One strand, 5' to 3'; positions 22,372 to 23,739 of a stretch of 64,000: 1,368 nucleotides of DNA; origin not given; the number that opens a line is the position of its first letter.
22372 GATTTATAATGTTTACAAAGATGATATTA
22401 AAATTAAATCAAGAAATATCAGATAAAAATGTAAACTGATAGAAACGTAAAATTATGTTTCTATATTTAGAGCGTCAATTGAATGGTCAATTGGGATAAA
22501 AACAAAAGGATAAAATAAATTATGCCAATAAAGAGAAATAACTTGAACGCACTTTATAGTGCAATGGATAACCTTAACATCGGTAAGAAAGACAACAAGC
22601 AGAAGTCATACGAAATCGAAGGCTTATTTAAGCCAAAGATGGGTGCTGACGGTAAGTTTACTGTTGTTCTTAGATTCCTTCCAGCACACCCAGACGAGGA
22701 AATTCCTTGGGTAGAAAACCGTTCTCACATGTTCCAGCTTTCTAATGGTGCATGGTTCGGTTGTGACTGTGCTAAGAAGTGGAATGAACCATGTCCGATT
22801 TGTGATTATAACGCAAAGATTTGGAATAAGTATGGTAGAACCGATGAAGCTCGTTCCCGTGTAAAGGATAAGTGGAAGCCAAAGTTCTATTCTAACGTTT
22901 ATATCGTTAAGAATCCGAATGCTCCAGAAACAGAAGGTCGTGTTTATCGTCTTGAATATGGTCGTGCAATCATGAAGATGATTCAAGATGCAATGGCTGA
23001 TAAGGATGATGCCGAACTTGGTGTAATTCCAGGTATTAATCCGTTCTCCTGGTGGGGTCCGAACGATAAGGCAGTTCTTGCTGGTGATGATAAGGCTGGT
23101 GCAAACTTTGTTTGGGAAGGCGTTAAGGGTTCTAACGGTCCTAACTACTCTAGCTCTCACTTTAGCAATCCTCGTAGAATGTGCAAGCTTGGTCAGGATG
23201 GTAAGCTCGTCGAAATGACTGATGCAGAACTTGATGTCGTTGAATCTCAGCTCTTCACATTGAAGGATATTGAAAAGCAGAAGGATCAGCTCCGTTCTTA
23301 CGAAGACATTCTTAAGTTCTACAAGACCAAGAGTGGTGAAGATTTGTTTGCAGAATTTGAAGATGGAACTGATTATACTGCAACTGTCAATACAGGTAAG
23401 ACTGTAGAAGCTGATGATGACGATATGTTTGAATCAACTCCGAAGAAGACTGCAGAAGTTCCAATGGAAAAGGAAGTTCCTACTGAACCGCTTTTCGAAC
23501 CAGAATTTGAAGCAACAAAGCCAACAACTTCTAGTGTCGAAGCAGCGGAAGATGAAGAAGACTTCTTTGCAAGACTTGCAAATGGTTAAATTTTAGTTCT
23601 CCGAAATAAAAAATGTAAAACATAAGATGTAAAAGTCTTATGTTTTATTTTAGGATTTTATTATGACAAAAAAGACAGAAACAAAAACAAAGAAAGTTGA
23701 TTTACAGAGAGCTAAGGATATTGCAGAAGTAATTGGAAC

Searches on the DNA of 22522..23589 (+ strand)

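Call 68: search_rna_families(sources=[L113, L124, L139, L145, L154, L132, L119], threshold=gathering)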
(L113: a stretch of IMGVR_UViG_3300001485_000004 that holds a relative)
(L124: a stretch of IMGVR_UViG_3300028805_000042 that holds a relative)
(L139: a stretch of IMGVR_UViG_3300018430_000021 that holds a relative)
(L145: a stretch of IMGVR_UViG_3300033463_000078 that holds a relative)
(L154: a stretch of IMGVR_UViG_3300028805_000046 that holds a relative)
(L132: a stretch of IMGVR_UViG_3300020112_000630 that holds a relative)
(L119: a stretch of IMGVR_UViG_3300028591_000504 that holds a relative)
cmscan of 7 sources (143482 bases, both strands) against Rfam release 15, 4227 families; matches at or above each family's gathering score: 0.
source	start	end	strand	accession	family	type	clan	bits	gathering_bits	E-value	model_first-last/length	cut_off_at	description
